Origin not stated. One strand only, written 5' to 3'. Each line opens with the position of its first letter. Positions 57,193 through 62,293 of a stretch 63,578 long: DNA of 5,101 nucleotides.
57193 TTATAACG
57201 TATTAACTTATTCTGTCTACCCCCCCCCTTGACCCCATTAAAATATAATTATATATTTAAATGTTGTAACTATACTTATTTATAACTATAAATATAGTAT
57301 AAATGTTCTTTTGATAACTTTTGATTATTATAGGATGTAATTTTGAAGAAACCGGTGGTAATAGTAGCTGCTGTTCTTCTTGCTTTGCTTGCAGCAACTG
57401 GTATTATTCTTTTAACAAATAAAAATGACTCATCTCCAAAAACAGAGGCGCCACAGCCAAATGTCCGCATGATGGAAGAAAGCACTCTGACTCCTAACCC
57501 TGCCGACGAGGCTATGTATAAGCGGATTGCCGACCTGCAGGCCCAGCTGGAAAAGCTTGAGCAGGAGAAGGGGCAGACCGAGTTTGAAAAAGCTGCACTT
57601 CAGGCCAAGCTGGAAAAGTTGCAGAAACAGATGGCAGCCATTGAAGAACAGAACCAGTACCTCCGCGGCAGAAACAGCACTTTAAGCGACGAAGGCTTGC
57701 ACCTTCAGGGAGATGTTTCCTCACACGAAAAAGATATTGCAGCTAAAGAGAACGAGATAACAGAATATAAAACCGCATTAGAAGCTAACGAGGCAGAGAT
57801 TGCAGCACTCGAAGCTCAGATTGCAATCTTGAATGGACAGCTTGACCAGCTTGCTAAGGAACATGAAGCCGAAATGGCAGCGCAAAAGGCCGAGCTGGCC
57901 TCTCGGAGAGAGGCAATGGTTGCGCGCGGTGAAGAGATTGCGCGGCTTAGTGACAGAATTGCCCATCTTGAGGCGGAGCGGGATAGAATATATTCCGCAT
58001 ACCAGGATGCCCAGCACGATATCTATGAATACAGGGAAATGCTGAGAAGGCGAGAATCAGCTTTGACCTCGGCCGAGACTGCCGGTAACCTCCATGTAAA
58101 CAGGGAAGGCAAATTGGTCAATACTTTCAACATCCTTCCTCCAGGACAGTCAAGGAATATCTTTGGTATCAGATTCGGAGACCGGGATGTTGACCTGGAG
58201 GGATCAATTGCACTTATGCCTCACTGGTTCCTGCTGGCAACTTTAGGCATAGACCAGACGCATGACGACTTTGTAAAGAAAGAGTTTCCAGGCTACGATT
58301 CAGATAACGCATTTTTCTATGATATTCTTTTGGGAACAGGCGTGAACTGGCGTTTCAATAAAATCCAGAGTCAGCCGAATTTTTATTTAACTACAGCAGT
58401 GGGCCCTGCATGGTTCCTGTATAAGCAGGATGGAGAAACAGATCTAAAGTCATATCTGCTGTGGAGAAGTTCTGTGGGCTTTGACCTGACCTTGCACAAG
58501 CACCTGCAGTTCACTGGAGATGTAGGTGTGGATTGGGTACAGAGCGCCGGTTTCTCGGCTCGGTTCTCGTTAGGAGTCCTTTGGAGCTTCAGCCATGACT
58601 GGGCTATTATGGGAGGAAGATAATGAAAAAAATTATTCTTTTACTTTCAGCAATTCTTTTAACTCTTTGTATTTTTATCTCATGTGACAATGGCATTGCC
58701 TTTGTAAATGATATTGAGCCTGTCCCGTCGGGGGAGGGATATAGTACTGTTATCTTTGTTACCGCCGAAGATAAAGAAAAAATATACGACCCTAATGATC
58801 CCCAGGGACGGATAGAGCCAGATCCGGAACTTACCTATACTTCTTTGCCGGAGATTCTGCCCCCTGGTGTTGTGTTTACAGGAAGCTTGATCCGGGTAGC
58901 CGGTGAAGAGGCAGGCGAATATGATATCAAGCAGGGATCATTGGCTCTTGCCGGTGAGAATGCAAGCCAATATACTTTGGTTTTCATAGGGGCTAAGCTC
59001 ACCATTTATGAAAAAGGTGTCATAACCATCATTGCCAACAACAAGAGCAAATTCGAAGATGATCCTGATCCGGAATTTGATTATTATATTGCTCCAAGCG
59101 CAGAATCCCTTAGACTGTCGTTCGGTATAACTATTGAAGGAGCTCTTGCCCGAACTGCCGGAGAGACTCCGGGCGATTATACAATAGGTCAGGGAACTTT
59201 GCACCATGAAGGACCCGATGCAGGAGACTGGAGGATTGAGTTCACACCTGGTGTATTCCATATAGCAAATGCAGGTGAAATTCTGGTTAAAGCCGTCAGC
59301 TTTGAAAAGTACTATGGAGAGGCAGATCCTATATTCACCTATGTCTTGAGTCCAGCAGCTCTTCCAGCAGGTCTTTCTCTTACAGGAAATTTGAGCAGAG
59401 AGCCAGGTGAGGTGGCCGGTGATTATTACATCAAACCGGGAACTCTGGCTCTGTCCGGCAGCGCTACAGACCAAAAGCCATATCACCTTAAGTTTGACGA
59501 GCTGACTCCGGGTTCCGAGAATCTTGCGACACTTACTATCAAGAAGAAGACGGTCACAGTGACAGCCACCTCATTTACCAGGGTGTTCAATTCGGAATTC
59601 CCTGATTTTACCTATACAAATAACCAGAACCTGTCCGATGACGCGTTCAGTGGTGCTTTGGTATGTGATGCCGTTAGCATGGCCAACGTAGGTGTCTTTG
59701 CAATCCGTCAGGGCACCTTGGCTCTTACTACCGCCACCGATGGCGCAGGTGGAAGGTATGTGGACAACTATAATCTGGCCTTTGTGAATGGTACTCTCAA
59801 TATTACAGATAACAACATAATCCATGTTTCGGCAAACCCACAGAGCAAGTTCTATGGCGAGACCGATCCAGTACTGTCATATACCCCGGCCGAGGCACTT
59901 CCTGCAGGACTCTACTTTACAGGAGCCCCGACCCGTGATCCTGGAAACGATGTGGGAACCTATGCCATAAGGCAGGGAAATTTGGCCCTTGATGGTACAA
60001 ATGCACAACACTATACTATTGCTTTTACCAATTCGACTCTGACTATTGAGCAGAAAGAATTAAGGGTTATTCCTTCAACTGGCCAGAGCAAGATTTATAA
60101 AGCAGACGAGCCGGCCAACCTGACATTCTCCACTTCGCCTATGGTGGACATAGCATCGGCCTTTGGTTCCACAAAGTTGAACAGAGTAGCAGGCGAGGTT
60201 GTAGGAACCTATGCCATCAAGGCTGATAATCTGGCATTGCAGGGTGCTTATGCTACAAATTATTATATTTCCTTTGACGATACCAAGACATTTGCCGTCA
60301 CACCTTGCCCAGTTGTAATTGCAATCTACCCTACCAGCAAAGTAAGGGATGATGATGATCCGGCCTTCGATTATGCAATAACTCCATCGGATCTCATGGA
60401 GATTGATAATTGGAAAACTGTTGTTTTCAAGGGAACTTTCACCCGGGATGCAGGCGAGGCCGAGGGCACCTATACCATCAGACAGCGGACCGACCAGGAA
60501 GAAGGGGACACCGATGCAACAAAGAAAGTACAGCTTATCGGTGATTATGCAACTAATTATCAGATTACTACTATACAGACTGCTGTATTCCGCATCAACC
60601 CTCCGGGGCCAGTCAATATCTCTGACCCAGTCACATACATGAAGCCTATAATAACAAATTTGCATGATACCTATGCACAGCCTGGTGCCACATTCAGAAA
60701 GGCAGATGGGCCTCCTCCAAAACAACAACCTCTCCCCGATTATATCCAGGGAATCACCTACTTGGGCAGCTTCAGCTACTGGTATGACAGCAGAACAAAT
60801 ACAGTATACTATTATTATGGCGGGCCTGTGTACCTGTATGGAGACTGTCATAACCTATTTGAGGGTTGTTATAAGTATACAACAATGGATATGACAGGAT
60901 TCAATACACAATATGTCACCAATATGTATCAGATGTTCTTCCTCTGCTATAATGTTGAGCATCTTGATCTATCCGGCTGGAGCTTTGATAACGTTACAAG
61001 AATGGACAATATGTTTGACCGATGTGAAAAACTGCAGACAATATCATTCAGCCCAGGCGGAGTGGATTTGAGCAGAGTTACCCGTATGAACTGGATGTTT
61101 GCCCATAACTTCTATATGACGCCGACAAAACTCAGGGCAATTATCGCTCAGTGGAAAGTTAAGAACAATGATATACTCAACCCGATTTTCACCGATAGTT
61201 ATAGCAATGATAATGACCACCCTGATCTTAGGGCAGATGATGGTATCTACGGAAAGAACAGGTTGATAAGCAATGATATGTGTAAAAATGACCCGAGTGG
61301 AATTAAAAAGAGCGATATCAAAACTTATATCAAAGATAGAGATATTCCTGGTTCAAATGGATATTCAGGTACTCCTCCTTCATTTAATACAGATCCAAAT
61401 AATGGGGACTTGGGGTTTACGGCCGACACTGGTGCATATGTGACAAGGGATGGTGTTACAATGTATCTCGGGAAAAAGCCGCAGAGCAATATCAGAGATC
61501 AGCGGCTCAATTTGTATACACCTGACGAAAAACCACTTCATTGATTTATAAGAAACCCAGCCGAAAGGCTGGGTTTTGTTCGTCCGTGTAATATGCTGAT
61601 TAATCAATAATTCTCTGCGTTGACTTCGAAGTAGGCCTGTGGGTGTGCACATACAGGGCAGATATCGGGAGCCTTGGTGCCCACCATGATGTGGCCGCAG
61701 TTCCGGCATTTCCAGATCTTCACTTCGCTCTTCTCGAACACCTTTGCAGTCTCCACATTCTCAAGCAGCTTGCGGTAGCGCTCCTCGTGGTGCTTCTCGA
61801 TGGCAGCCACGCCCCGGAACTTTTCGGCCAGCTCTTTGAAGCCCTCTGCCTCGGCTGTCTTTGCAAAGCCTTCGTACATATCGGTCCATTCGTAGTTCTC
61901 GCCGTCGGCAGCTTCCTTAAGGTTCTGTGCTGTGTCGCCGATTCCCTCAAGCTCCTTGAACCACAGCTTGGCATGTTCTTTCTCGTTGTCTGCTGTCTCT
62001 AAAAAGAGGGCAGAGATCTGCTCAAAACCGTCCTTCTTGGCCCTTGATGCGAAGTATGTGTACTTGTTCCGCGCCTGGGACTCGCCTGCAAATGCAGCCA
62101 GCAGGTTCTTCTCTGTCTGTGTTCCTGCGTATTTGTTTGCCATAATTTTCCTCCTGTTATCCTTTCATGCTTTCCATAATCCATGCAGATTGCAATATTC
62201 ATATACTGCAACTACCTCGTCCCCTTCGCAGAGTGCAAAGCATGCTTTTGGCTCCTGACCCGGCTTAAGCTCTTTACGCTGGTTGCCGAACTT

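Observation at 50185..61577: Twice-repeated two-gene cassette: anchor-coiled-coil-beta-barrel protein plus giant MBG/LRR lipoprotein; candidate undescribed lipoprotein surface-display system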

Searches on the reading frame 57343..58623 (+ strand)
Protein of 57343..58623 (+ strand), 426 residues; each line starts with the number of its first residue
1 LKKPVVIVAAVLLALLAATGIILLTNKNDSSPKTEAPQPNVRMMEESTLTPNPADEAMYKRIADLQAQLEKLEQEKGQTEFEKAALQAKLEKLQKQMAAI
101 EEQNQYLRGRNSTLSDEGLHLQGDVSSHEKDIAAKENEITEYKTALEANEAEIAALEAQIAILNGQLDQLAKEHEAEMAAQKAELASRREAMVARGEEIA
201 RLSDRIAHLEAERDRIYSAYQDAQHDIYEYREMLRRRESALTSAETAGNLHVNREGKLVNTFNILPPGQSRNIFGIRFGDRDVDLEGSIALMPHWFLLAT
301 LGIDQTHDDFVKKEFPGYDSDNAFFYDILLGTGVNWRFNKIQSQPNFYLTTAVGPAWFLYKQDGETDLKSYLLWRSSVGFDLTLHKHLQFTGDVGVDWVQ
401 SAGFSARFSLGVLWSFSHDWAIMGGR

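Call 3: search_protein_families(library=pfam, proteins=[window:57343-58623:+], max_evalue=0.1)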
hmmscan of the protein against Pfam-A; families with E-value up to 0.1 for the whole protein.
window:57343-58623:+ (426 aa): 29 families (the best 25 are shown)
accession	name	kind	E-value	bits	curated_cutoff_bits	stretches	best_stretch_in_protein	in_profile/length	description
PF00038.26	Filament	-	2e-05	24.8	40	1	48-186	42-152/313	Intermediate filament protein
PF25526.1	LIP-1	-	0.00029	20.7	34.1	1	57-212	21-175/250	Liprin-alpha-like coiled coil domain 2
PF04338.18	DUF481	-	0.00032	21.2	21.1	1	322-420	80-177/210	Protein of unknown function, DUF481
PF24319.2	DUF7491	-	0.00037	21.1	30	1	105-187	3-84/90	Coiled-coil region of unknown function (DUF7491)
PF13863.11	DUF4200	-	0.00055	20.7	29.7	1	129-223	12-106/119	Domain of unknown function (DUF4200)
PF05557.18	MAD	-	0.00055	18.9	30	1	58-234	295-460/661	Mitotic checkpoint protein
PF13851.11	GAS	-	0.00058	19.7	32.3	1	121-228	31-137/200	Growth-arrest specific micro-tubule binding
PF09357.15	RteC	-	0.00099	19.3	25.3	1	73-181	26-133/219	RteC protein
PF08614.16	ATG16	-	0.0015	19.2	33.7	1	27-173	45-180/200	Autophagy protein 16 (ATG16)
PF19220.6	Rod_CreS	-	0.002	17.7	100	1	61-242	77-261/359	Crescentin, rod domain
PF14712.11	Snapin_Pallidin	-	0.0023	18.8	29.6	0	54-113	28-87/89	Snapin/Pallidin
PF18035.6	Bap31_Bap29_C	-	0.004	17.6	30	1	137-178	1-42/52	Bap31/Bap29 cytoplasmic coiled-coil domain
PF16326.10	ABC_tran_CTD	-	0.0046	17.6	32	0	57-103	12-56/69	ABC transporter C-terminal domain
PF07888.16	CALCOCO1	-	0.0047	16.3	36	1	120-218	175-272/496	Calcium binding and coiled-coil domain (CALCOCO1) like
PF25014.1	NET2A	-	0.0067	16.7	33.1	1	61-116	161-216/235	NET2A-like domain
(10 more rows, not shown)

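Call 4: search_protein_families(library=ncbifam, proteins=[window:57343-58623:+], max_evalue=0.1)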
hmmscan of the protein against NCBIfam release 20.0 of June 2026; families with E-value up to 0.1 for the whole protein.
window:57343-58623:+ (426 aa): 25 families
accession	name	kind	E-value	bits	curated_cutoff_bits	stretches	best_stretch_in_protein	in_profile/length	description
TIGR02168.1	SMC_prok_B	equivalog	1.6e-09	36.1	567.35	1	54-241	757-947/1181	chromosome segregation protein SMC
NF045487.1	ASRP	equivalog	1e-07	31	300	2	57-173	146-264/593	archaea-specific SMC-related protein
TIGR04523.1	Mplasa_alph_rch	subfamily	2.7e-07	28.9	270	1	60-176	335-451/745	helix-rich protein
TIGR02169.1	SMC_prok_A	equivalog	1.2e-06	26.5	729.4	1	55-235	677-858/1165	chromosome segregation protein SMC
TIGR04211.1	SH3_and_anchor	equivalog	1.6e-05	24.6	65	1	143-237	65-158/198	TIGR04211 family SH3 domain-containing protein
NF045780.1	TrlF_fam_ATP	equivalog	2.4e-05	23.2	350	1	57-243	504-683/944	TrlF family AAA-like ATPase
NF052320.1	Cbp1_fam_LP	subfamily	8.8e-05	22.1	90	1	60-179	61-179/286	Cbp1 family collagen-binding glycoprotein adhesin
NF002572.0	PRK02224.1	equivalog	9e-05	20.9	1087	1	59-245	250-439/888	DNA double-strand break repair ATPase Rad50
TIGR01843.1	type_I_hlyD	subfamily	0.0016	17.4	208.65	1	57-189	133-261/422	HlyD family type I secretion periplasmic adaptor subunit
NF041751.2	sbcc_Staph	equivalog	0.0016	16.4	920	1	56-216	603-761/1007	exonuclease subunit SbcC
NF006542.0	PRK09039.1-1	equivalog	0.0022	17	388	2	121-245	44-160/627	peptidoglycan -binding protein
NF041034.1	Rad50_Sulf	equivalog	0.0022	15.9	1000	1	56-241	482-668/872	DNA double-strand break repair ATPase Rad50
TIGR03752.1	conj_TIGR03752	hypoth_equivalog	0.0028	17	241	1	34-248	33-220/471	TIGR03752 family integrating conjugative element protein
NF003034.1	PRK03918.1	equivalog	0.0058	14.6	700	1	60-234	549-710/878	DNA double-strand break repair ATPase Rad50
NF046104.1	PptglHdxlasePcsB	equivalog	0.0062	15.8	450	0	8-103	6-103/400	peptidoglycan hydrolase PcsB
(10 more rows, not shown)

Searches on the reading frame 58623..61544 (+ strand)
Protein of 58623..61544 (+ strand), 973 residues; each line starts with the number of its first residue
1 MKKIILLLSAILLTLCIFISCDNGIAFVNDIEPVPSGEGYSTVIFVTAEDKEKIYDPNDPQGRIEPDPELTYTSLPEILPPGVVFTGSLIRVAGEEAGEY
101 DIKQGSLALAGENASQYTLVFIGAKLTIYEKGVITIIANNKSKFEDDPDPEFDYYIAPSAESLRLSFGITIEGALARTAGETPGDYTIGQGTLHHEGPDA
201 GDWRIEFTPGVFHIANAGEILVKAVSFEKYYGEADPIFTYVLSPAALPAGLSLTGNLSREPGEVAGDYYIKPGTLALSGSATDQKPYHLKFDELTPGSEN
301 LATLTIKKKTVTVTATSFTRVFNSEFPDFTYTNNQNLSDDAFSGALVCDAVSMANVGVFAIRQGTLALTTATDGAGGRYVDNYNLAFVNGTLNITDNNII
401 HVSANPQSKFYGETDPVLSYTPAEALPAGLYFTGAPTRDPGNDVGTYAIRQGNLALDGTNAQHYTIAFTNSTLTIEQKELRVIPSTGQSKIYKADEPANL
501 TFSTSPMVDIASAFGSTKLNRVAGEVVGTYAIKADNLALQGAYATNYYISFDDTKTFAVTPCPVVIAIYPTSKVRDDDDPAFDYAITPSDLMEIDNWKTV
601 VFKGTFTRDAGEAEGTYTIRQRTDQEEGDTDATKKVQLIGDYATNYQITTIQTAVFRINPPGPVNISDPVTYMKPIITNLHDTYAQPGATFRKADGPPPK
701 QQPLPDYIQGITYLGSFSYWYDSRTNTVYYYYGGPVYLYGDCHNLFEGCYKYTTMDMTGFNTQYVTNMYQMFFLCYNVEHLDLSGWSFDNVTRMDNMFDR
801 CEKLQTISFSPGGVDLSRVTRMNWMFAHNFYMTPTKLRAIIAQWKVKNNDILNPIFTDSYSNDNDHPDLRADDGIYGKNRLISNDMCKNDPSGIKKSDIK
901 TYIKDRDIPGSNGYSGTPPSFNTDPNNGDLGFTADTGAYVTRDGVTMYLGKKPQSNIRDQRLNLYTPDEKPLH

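Call 3: search_protein_families(library=pfam, proteins=[window:58623-61544:+], max_evalue=0.1)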
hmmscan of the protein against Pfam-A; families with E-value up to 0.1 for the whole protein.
window:58623-61544:+ (973 aa): 4 families
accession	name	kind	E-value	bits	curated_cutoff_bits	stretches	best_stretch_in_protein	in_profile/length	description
PF18676.6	MBG_2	-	1.6e-57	192.5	25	7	400-474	1-72/72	MBG domain (YGX type)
PF03382.20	DUF285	-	2.2e-11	44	25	1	742-828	28-109/120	Mycoplasma protein of unknown function, DUF285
PF13306.12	LRR_5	-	0.025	14.9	27.7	0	745-810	29-87/127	BspA type Leucine rich repeat region (6 copies)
PF22269.2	TagH_SH3-like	-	0.037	14.7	27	0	457-481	34-58/62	Teichoic acid transporter subunit TagH, SH3-like domain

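Call 4: search_protein_families(library=ncbifam, proteins=[window:58623-61544:+], max_evalue=0.1)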
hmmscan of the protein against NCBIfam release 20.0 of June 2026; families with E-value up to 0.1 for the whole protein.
window:58623-61544:+ (973 aa): 2 families
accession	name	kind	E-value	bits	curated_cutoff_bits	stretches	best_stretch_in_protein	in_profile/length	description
NF045896.1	Mbov_0838_LP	exception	0.00011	21.3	500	1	755-805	287-361/433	Mbov_0838 family PARCEL repeat surface lipoprotein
TIGR02167.2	Liste_lipo_26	repeat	0.00017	21.3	30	1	771-796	1-26/26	PARCEL repeat-containing surface protein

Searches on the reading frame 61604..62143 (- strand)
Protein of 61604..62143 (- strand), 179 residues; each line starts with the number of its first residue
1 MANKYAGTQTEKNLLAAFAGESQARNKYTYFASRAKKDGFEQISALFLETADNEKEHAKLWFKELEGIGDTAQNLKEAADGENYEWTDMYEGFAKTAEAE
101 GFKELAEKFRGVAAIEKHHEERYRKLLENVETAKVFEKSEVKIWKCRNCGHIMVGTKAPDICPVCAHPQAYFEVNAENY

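Call 19: search_protein_families(library=pfam, proteins=[window:61604-62143:-], max_evalue=0.001)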
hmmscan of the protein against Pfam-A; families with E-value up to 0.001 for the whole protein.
window:61604-62143:- (179 aa): 4 families
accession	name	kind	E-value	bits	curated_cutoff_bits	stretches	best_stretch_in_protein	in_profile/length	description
PF02915.23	Rubrerythrin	-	2.6e-26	93.1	22.8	1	12-127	1-137/137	Rubrerythrin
PF21349.2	RUBY_RBDX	-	8.3e-15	54.4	26.5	1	144-173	1-30/30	Rubrerythrin, rubredoxin-like domain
PF00210.30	Ferritin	-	7.1e-06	26.4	24.5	1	12-128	2-137/142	Ferritin-like domain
PF23458.2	DUF7130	-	4.2e-05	23.8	35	1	123-172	33-83/89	Domain of unknown function (DUF7130)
